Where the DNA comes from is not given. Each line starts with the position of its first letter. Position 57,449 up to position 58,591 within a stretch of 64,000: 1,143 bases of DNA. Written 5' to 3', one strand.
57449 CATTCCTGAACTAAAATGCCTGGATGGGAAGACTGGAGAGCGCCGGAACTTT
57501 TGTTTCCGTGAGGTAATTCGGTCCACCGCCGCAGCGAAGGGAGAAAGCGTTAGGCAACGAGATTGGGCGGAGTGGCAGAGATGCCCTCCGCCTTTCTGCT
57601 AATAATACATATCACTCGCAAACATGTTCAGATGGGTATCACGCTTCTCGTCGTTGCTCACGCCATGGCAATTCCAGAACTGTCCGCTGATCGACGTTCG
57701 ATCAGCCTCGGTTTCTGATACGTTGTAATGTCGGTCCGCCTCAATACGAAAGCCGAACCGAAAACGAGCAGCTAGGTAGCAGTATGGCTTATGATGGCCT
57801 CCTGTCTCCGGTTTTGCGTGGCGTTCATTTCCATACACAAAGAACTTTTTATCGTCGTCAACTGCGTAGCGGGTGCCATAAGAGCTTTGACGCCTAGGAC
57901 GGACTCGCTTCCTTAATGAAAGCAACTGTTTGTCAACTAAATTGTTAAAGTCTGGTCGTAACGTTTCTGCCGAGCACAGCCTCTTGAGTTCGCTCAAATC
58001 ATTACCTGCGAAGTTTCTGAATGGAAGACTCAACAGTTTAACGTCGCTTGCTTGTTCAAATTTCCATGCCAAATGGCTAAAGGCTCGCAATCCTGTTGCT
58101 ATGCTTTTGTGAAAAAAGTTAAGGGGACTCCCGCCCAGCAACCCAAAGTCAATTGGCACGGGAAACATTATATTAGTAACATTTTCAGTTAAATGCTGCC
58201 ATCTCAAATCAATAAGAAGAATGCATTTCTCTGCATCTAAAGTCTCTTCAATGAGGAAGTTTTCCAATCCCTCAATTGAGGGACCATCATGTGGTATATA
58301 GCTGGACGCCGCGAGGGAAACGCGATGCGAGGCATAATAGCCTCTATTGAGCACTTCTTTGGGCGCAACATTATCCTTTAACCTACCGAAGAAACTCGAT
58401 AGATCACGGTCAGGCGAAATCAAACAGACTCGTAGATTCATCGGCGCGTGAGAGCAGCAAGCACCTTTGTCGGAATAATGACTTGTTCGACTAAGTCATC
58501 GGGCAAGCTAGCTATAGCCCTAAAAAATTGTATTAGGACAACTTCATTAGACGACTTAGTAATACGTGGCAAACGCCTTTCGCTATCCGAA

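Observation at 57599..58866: Low-GC, translationally coupled two-gene cassette of unrecognised families carried as transposon cargo: candidate toxin-antitoxin, abortive-infection or defence module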

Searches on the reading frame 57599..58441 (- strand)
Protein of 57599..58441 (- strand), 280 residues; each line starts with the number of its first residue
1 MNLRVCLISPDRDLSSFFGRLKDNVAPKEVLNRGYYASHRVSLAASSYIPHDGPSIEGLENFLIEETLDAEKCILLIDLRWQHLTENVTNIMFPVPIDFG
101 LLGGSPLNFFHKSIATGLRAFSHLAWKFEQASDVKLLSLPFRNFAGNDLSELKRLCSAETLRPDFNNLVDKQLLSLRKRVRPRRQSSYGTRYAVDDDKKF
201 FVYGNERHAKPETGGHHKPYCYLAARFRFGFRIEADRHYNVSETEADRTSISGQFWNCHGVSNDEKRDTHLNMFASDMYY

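Call 4: search_protein_families(library=pfam, proteins=[window:57599-58441:-], max_evalue=1)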
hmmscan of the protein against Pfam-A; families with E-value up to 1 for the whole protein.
window:57599-58441:- (280 aa): 0 families

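Call 5: search_protein_families(library=padloc, proteins=[window:57599-58441:-], max_evalue=1)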
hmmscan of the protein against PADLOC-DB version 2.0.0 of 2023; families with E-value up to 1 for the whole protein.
window:57599-58441:- (280 aa): 0 families

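Call 6: search_protein_families(library=ncbifam, proteins=[window:57599-58441:-], max_evalue=1)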
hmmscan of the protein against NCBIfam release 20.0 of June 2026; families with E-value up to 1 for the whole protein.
window:57599-58441:- (280 aa): 1 family
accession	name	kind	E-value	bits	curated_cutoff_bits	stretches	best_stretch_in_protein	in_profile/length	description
NF003334.0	PRK04342.1-3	equivalog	0.034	13.1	658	1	130-196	276-342/354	DNA topoisomerase IV subunit A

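Call 8: find_homologous_proteins(query=window:57599-58441:-, max_evalue=0.001)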
Query window:57599-58441:- (280 aa): 23 proteins with E <= 0.001 among 873 candidates.
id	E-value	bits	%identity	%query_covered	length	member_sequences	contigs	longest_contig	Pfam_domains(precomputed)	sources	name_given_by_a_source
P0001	5.7e-186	634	100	98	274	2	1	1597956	-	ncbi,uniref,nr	ncbi:MAG: hypothetical protein J0J06_07590 [Sphingomonas sp.]|uniref:hypothetical protein n=1 Tax=Sp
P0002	3.8e-102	359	58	100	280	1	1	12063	-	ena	-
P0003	1.0e-75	273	46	100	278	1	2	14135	-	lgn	-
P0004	8.3e-75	270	46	100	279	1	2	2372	-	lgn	-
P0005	2.0e-73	265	45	100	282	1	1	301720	-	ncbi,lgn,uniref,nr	ncbi:hypothetical protein [Mesorhizobium sp. CA12]|uniref:hypothetical protein n=1 Tax=Mesorhizobium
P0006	6.0e-71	257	44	100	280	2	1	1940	-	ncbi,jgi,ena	-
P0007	4.1e-70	254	46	100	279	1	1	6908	-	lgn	-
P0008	6.6e-70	254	45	100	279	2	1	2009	-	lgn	-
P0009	1.8e-69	252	43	100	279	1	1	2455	-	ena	-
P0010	1.0e-68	250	43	100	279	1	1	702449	-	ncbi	-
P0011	9.7e-68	247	43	100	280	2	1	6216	-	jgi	-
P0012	1.1e-67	246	44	100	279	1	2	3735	-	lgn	-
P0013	4.6e-67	244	47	90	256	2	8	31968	-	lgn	-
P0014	6.2e-67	244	43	100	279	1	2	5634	-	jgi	jgi:hypothetical protein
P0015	5.4e-64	234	41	100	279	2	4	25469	-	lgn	-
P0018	5.3e-61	224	41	100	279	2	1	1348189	-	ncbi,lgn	-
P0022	1.5e-47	180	39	85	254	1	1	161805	-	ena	-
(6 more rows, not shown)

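Call 10: search_solved_structures(query=window:57599-58441:-, max_evalue=10)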
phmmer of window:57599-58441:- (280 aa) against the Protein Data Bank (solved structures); distinct sequences matched with E-value up to 10: 1.
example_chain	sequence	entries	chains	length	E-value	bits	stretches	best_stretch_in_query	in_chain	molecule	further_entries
8zkc_A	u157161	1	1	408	0.32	13.5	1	101-173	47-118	Iron-sulfur cluster carrier protein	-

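Call 16: find_encoding_contigs(protein=P0005, flank=8000, max_places=3)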
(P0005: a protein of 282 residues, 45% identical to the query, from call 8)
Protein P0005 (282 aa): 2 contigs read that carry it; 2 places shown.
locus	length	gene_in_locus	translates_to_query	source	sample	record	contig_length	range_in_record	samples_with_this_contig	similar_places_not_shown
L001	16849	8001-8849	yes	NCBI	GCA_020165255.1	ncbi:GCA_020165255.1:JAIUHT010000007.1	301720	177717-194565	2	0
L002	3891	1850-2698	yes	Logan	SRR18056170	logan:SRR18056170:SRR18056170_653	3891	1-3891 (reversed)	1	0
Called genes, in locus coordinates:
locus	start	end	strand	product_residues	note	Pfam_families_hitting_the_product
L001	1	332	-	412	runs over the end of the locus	PF07394:DUF1501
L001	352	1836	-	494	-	PF08811:DUF1800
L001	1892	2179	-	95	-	-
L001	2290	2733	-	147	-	PF13801:Metal_resist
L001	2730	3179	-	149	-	-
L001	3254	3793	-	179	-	PF04542:Sigma70_r2, PF08281:Sigma70_r4_2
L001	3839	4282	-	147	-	-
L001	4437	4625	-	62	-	PF09926:DUF2158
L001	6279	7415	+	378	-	PF00589:Phage_integrase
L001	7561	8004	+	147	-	-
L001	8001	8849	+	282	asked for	-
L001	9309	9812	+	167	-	-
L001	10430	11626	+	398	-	-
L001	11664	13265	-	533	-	PF04675:DNA_ligase_A_N, PF01068:DNA_ligase_A_M, PF04679:DNA_ligase_A_C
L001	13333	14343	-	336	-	-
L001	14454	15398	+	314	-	PF13489:Methyltransf_23, PF05401:NodS (weak), PF08241:Methyltransf_11, PF08242:Methyltransf_12, PF13649:Methyltransf_25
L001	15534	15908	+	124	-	-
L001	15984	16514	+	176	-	-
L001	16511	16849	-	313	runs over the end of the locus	PF02826:2-Hacid_dh_C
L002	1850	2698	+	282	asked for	-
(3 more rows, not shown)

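Call 17: find_encoding_contigs(protein=P0002, flank=8000, max_places=3)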
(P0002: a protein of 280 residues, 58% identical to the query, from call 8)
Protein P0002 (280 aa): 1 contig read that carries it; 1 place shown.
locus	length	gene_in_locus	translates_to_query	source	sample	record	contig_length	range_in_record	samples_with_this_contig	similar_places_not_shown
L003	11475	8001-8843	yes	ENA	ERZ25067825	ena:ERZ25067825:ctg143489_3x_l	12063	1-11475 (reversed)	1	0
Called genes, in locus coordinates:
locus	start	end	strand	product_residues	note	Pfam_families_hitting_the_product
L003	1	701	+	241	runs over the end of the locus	PF02129:Peptidase_S15 (faint), PF00561:Abhydrolase_1, PF12146:Hydrolase_4, PF12697:Abhydrolase_6, PF00326:Peptidase_S9 (weak)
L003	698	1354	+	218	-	PF07719:TPR_2 (faint), PF13432:TPR_16 (faint), PF14559:TPR_19 (faint), PF13428:TPR_14 (weak)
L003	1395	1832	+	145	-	PF00903:Glyoxalase, PF13669:Glyoxalase_4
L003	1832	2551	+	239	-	PF00753:Lactamase_B, PF16123:HAGH_C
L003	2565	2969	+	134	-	-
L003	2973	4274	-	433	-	PF00004:AAA (weak), PF07728:AAA_5 (faint), PF13401:AAA_22 (faint), PF07724:AAA_2, PF00004:AAA (weak)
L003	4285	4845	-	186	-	PF00227:Proteasome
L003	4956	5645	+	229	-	PF04893:Yip1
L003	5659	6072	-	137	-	PF11351:GTA_holin_3TM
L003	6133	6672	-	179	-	PF05838:Glyco_hydro_108, PF09374:PG_binding_3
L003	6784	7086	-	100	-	-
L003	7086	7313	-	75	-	-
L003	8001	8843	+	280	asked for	-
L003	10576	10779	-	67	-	-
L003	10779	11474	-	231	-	?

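Call 20: find_encoding_contigs(protein=P0010, flank=8000, max_places=2)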
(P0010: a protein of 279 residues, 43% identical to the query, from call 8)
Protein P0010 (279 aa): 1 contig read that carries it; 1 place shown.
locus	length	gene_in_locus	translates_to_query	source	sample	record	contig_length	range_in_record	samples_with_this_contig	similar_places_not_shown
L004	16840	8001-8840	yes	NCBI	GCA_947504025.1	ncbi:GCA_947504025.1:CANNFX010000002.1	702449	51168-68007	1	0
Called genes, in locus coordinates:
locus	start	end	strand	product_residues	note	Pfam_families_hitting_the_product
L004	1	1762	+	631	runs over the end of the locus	PF13667:ThiC-associated, PF01964:ThiC_Rad_SAM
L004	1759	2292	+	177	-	PF00857:Isochorismatase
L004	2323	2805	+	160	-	PF01042:Ribonuc_L-PSP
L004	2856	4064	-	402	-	-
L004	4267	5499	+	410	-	PF12697:Abhydrolase_6 (weak), PF03583:LIP, PF12146:Hydrolase_4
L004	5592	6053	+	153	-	-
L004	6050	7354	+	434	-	PF01590:GAF, PF13185:GAF_2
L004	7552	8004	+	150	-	-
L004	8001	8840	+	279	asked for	-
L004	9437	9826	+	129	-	-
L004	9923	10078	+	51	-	-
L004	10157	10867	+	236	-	PF00230:MIP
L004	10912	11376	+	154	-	-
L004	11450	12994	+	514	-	-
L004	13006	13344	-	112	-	PF06127:Mpo1-like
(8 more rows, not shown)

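Call 21: find_encoding_contigs(protein=P0018, flank=8000, max_places=2)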
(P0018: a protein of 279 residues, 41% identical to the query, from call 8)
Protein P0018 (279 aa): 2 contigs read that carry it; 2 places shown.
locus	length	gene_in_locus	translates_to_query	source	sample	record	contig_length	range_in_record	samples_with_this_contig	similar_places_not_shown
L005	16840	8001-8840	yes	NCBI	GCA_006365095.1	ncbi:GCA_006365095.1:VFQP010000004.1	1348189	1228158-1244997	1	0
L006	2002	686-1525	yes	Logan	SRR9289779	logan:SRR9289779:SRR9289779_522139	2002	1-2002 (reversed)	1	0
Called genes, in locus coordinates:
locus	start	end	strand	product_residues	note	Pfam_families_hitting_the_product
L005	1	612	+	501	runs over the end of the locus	PF04087:DUF389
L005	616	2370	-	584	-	PF00501:AMP-binding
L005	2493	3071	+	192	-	PF02631:RecX_HTH2 (weak)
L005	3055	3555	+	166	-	PF02643:DUF192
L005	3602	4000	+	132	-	PF05071:NDUFA12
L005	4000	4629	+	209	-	PF09923:DUF2155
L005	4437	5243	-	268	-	PF03588:Leu_Phe_trans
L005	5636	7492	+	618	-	PF13667:ThiC-associated, PF01964:ThiC_Rad_SAM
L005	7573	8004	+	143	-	-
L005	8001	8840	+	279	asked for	-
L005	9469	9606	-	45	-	-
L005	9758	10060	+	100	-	-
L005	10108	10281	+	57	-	-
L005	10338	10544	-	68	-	-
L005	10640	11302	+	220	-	-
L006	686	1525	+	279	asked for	-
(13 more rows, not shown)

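Call 22: predict_structure(alignment_id=A1)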
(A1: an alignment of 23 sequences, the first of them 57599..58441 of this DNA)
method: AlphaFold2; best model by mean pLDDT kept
length: 280 residues; sequences in the alignment: 23
mean_pLDDT: 89.8   pTM: 0.87
mean pLDDT of the five models: 89.8, 89.1, 87.8, 86.6, 82.0
residues with pLDDT >= 90: 203; 70-90: 59; 50-70: 18; < 50: 0
segments of 3 or more residues with pLDDT < 50: none
pLDDT, mean of each block of 10 residues (from residue 1): 96 92 89 93 95 94 96 96 94 94 87 94 91 85 94 94 94 93 71 92 78 72 92 89 82 90 91 87
secondary structure, 60 per line:
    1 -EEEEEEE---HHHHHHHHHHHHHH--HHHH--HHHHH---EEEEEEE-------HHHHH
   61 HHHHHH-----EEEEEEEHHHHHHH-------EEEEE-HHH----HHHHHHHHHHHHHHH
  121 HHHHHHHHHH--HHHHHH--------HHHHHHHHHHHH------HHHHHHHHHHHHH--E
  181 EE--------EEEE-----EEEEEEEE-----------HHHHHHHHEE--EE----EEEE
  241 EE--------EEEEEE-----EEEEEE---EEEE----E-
elements in order: E2-8 H12-25 H28-31 H34-38 E42-48 H56-66 E72-78 H79-85 E93-97 H106-130 H133-138 H147-158 H165-177 E180-182 E191-194 E200-207 H219-226 E237-242 E251-256 E262-267 E271-274

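Call 23: search_protein_representatives(alignment_id=A1)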
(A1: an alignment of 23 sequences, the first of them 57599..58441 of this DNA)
Query: 23 sequences, 280 profile positions. Proteins with E-value up to 0.001 (for the whole library): 439; up to 1e-10: 267; up to 1e-30: 185. The best 150 are listed.
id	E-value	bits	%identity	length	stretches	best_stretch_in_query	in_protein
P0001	8.3e-116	402.8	-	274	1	7-280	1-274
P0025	2.3e-113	394.8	-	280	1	1-279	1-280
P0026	2.3e-110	385.0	-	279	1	1-279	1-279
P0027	1.1e-105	369.6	-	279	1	1-280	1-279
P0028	5.8e-102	357.4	-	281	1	1-279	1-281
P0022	2.0e-95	336.0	-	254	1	40-279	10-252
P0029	2.3e-95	335.8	-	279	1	1-279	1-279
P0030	1.9e-94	332.7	-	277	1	7-279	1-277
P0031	6.4e-94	331.0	-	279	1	1-278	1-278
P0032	9.1e-94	330.5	-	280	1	1-279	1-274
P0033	1.3e-91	323.5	-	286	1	1-279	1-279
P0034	5.1e-91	321.5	-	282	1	1-280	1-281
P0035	1.0e-90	320.5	-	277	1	1-277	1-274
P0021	1.1e-90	320.4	-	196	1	86-280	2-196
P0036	2.2e-87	309.6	-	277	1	1-279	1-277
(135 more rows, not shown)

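Call 26: fold_search(model_id=the predicted structure, library=pdb)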
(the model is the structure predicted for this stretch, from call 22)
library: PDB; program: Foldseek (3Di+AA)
matches with E <= 10: 980; with E <= 0.001: 0
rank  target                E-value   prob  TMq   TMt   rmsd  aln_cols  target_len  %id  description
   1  9dxf_A                8.5e-03  0.16  0.17  0.11  26.2       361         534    9  attLmm bound serine integrase and RDF complex in the post-rotation state (released 2026-01-21)
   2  6oap_A                1.9e-02  0.30  0.23  0.22  16.4       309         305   10  Crystal structure of a dual sensor histidine kinase in the green-light absorbing Pg state (released 2019-09-18)
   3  3ipr_A                4.2e-02  0.44  0.19  0.34  10.5       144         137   14  Crystal structure of the Enterococcus faecalis gluconate specific EIIA phosphotransferase system component (released 2009-09-15)
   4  4v24_B                7.1e-02  0.15  0.23  0.19  17.1       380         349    8  Sphingosine kinase 1 in complex with PF-543 (released 2014-10-15)
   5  7m3j_B                8.0e-02  0.06  0.15  0.07  23.8       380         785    9  Asymmetric Activation of the Calcium Sensing Receptor Homodimer (released 2021-06-30)
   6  9bfr_A                1.0e-01  0.38  0.19  0.15   5.5       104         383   13  Cryo-EM structure of Bride of Sevenless extracellular domain (dimer, Sevenless-bound form) (released 2025-01-29)
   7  4pe5_C                1.2e-01  0.82  0.23  0.10   4.5        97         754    9  Crystal Structure of GluN1a/GluN2B NMDA Receptor Ion Channel (released 2014-06-04)
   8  1z8h_C                1.4e-01  0.33  0.21  0.28   8.6       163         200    9  CRYSTAL STRUCTURE OF a GDSL-like lipase (ALR1529) FROM NOSTOC SP. PCC 7120 AT 2.02 A RESOLUTION (released 2005-04-19)
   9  2kpo_MODEL_1_A        1.5e-01  0.33  0.20  0.37   6.1       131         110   14  Solution NMR structure of de novo designed rossmann 2x2 fold protein, Northeast Structural Genomics Consortium (released 2009-12-01)
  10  4ics_A                1.5e-01  0.06  0.16  0.12  15.8       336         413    7  Crystal structure of PepS from Streptococcus pneumoniae in complex with a substrate (released 2013-10-23)
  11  7yfg_C                1.8e-01  0.66  0.23  0.11   4.6       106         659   10  Structure of the Rat GluN1-GluN2C NMDA receptor in complex with glycine and glutamate (major class in asymmetry) (released 2023-03-29)
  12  5uow_C                1.9e-01  0.63  0.22  0.09   4.9       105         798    8  Triheteromeric NMDA receptor GluN1/GluN2A/GluN2B in complex with glycine, glutamate, MK-801 and a GluN2B-specific Fab, (released 2017-03-22)
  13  4zpj                  1.9e-01  0.15  0.21  0.17  18.9       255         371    6  ABC transporter substrate-binding protein from Sphaerobacter thermophilus (released 2015-05-20)
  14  9unj_A                2.0e-01  0.77  0.25  0.10   4.0       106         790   11  native NMDA receptor-GluN1/N2A-S1 in closed state (released 2026-02-18)
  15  8wd8_A                2.0e-01  0.47  0.25  0.11   7.3       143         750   10  Cryo-EM structure of TtdAgo-guide DNA-target DNA complex (released 2024-01-31)
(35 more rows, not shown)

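Call 27: fold_search(model_id=the predicted structure, library=viral)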
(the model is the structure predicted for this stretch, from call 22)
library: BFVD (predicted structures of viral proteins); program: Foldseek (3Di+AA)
matches with E <= 10: 320; with E <= 0.001: 0
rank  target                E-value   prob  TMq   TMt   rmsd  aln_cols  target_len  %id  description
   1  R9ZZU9                4.1e-02  0.13  0.19  0.12  20.4       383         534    9  (no name in the UniProt tables at hand)
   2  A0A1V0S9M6            1.3e-01  0.75  0.23  0.14   7.3       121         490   13  AIR carboxylase [Catovirus CTV1]
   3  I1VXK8                1.6e-01  0.08  0.18  0.11  17.7       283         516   11  (no name in the UniProt tables at hand)
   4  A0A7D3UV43            2.7e-01  0.02  0.14  0.10  18.3       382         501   10  Uncharacterized protein [Fadolivirus FV1/VV64]
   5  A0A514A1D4            2.9e-01  0.05  0.17  0.10  18.5       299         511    9  DNA helicase [Aeromonas phage LAh10]
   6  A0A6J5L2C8            3.0e-01  0.08  0.15  0.15  12.7       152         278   15  Uncharacterized protein [uncultured Caudovirales phage]
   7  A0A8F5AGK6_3          3.0e-01  0.07  0.19  0.07  18.7       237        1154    8  Polyprotein (Fragment) [Rhizoctonia solani endornavirus]
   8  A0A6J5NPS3            3.4e-01  0.41  0.18  0.22   4.8        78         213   10  Glycosyltransferase 34 [uncultured Caudovirales phage]
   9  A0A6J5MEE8            3.4e-01  0.30  0.24  0.40   8.0       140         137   11  Nucleoside 2-deoxyribosyltransferase [uncultured Caudovirales phage]
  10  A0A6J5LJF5            3.6e-01  0.18  0.16  0.20   5.3        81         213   10  Glycosyltransferase 34 [uncultured Caudovirales phage]
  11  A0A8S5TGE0            4.1e-01  0.11  0.20  0.13  15.9       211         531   11  Putative phosphohydrolase [Myoviridae sp. ctIty1]
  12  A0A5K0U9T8            4.1e-01  0.08  0.18  0.11  20.5       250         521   12  Triacylglycerol lipase [Yasminevirus sp. GU-2018]
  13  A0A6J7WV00            4.9e-01  0.18  0.17  0.20   5.0        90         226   12  Nucleotide-diphospho-sugar transferase [uncultured Caudovirales phage]
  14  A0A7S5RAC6            5.8e-01  0.25  0.26  0.11   6.4       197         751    7  (no name in the UniProt tables at hand)
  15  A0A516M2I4            5.8e-01  0.11  0.21  0.11  14.0       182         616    9  (no name in the UniProt tables at hand)
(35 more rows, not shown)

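Call 30: find_related_loci(query=A1, collection=genome_contigs, flank=10000)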
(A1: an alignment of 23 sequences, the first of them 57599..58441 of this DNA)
Query A1 (280 aa) in genome_contigs; peptide patterns used: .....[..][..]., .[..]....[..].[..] (x = any residue, [..] = any of these).
35 stretches matched a pattern; 14 encode a relative of the query (tblastn E <= 1e-3); 14 distinct loci.
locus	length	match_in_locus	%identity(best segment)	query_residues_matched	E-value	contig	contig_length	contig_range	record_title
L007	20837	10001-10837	43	1-279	5e-79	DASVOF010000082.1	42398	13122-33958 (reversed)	MAG TPA_asm: Sphingobium sp. isolate SMAG_U3146 k141_956104, whole genome shotgun sequence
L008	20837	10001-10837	44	1-279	1e-75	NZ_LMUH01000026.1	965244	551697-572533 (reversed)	Granulicella sp. S156 NODE_59_length_965176_cov_9.799027, whole genome shotgun sequence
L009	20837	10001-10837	43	1-280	2e-75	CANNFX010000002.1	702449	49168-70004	uncultured Sphingomonadaceae bacterium isolate YR2-318.fasta genome assembly, contig: NODE_2, whole genome shotgun seque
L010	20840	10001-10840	42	1-279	1e-64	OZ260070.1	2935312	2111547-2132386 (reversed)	MAG: Caulobacteraceae bacterium isolate NI281-mx-bin14 genome assembly, chromosome: 1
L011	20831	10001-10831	41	1-277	6e-60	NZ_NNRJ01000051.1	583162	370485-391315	Brucella thiophenivorans strain DSM 7216 O_thioNEW.contig.50_1, whole genome shotgun sequence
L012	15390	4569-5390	36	1-279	2e-48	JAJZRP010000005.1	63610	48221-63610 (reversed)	MAG: Proteobacteria bacterium isolate SKS1.bin95 NODE_705_length_63610_cov_16.722902, whole genome shotgun sequence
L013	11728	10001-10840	45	1-280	2e-71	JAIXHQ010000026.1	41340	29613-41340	MAG: Sphingopyxis sp. isolate bin28 ROSE_m_32_bin28_000265, whole genome shotgun sequence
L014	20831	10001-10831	34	1-279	3e-40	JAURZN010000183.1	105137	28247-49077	MAG: Gallionella sp. isolate E6_concoct.bin.175_sub E6_k141_406553, whole genome shotgun sequence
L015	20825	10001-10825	35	1-277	9e-44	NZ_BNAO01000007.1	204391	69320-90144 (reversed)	Alishewanella longhuensis strain CGMCC 1.7003 sequence07, whole genome shotgun sequence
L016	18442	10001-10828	31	1-277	3e-39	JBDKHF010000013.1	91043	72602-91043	MAG: Pseudomonadota bacterium isolate flintriver_2019_sw_WHONDRS-S19S_0015_B_bin.14 scaffold_985543, whole genome shotgu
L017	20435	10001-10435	41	135-279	3e-33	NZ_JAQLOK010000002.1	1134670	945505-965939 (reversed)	Luteibacter sahnii strain PPL193 NODE_2_length_1134670_cov_406.543544, whole genome shotgun sequence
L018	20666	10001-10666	33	57-279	2e-27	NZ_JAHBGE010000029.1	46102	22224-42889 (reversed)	Ancylobacter lacus strain VKM B-3280 GCM70017661_30, whole genome shotgun sequence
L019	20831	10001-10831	34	1-279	3e-40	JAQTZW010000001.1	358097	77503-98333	MAG: Gallionella sp. isolate STC_7 NODE_36_length_358097_cov_231.008188_Sandtown_C, whole genome shotgun sequence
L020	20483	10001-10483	35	119-277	2e-24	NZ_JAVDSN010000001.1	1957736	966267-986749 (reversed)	Microbacterium sp. 1154 Ga0454413_01, whole genome shotgun sequence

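Call 40: search_solved_structures(query=A1, max_evalue=10)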
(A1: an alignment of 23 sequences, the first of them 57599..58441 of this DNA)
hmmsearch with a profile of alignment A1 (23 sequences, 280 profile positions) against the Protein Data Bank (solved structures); distinct sequences matched with E-value up to 10: 2.
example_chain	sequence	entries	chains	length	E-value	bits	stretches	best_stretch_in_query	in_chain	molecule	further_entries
7unh_A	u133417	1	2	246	0.28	13.9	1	53-179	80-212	SP2 designed chlorophyll dimer protein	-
7uni_A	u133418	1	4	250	0.32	13.7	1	53-179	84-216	SP2-ZnPPaM designed chlorophyll dimer protein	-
